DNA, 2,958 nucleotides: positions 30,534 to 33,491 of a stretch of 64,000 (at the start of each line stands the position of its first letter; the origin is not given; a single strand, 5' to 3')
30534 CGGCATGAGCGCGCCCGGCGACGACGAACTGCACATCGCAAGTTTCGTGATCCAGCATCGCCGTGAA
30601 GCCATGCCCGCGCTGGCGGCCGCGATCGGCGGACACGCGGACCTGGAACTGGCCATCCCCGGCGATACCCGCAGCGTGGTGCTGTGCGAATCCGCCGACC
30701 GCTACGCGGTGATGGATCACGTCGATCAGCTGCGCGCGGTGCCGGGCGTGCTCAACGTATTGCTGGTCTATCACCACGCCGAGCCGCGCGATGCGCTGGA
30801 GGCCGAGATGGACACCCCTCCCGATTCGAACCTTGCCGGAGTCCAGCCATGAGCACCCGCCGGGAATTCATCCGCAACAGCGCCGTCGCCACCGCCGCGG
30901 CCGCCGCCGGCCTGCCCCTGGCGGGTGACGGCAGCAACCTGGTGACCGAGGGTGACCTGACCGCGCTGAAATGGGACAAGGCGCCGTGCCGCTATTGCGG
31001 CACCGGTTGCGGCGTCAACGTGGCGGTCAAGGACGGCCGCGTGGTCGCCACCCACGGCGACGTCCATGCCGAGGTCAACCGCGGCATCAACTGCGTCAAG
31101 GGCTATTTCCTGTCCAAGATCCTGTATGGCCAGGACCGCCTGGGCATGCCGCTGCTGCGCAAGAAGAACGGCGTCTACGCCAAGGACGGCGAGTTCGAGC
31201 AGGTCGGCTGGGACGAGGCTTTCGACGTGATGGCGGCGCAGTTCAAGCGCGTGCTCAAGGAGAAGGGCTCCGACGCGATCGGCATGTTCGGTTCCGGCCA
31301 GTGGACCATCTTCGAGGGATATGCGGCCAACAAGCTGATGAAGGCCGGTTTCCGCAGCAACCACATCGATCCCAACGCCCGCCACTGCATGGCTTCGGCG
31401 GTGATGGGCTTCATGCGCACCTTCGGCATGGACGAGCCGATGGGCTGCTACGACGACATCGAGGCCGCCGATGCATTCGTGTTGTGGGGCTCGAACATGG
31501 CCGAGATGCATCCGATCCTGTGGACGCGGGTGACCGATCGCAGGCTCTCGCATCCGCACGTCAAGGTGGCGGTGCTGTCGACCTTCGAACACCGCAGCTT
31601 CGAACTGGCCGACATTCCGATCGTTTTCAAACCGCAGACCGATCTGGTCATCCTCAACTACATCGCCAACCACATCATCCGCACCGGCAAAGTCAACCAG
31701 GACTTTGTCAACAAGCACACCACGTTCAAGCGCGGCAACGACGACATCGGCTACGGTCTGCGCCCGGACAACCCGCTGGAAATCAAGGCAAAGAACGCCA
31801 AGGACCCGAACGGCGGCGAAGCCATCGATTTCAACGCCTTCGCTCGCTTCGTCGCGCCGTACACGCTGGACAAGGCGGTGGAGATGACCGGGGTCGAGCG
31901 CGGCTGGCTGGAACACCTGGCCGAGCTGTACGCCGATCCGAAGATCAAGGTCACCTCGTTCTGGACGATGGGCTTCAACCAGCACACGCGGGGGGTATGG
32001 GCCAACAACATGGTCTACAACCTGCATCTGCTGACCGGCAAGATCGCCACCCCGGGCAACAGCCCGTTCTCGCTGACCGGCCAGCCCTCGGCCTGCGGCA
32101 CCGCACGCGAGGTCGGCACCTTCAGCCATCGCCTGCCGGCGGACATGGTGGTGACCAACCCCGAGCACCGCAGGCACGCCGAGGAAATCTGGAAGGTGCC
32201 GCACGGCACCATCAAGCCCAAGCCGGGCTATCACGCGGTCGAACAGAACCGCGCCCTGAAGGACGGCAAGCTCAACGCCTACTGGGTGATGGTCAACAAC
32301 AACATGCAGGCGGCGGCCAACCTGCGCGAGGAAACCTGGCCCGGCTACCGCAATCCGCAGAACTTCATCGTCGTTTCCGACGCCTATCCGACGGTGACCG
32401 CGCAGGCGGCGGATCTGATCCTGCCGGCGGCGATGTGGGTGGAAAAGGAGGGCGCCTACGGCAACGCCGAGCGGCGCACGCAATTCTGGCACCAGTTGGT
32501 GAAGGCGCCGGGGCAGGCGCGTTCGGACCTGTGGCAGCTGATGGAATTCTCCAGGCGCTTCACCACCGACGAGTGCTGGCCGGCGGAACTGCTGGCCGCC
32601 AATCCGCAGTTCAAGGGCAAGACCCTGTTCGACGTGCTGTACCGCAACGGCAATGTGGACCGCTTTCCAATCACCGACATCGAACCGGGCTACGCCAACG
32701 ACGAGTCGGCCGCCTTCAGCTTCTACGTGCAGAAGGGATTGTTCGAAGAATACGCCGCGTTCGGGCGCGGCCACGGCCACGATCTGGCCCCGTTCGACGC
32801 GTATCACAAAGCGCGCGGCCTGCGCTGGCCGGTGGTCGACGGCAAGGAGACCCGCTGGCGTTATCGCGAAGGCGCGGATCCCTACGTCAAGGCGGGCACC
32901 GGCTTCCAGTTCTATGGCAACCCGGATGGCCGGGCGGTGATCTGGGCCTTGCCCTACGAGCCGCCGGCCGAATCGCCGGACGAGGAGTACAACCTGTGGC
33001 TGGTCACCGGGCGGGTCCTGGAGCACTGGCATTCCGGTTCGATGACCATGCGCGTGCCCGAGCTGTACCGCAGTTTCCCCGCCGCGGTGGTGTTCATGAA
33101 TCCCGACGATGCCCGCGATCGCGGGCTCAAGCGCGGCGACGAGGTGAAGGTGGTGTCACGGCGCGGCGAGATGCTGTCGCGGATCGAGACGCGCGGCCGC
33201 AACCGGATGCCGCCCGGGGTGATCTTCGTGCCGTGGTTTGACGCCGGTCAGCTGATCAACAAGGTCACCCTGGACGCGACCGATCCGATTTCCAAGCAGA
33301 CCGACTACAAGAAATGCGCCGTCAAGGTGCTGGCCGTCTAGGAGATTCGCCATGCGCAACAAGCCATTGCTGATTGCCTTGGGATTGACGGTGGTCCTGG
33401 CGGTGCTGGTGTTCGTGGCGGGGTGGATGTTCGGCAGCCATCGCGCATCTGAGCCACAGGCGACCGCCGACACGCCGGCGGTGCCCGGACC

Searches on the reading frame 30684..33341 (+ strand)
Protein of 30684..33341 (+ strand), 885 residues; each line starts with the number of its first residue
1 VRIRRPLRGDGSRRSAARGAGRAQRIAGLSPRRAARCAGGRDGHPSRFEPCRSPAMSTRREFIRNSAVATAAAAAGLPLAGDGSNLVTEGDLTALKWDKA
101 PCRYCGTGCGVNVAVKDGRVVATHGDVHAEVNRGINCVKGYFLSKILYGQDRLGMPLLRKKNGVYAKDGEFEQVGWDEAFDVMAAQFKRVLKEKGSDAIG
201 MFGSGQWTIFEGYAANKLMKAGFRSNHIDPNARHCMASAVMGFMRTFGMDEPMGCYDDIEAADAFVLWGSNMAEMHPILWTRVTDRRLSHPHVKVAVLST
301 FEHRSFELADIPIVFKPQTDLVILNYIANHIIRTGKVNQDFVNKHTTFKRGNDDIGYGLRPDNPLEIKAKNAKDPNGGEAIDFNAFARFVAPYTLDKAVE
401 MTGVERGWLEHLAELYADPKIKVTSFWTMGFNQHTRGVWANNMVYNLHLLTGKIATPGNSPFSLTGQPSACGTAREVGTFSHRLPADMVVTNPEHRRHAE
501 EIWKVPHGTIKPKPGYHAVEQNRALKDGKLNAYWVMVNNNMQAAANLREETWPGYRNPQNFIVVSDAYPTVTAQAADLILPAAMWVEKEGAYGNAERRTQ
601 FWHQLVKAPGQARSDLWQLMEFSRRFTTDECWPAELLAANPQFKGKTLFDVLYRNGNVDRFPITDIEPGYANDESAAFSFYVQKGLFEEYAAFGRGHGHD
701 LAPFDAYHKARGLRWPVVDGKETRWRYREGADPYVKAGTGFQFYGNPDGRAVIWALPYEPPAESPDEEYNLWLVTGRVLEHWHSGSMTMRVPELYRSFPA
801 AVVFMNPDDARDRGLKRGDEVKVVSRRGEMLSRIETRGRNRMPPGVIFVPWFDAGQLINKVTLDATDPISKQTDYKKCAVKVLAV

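Call 45: search_protein_families(library=pfam, max_evalue=0.0001, proteins=[window:30684-33341:+])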
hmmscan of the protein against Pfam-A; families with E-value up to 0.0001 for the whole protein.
window:30684-33341:+ (885 aa): 3 families
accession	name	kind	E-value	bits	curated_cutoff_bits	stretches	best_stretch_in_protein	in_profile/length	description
PF00384.28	Molybdopterin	-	1.4e-74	251.7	24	1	152-624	1-352/353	Molybdopterin oxidoreductase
PF01568.27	Molydop_binding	-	9e-27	93.7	26.8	1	771-879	1-110/110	Molydopterin dinucleotide binding domain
PF04879.21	Molybdop_Fe4S4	-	5.6e-19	68.3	22.7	1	96-148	2-54/55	Molybdopterin oxidoreductase Fe4S4 domain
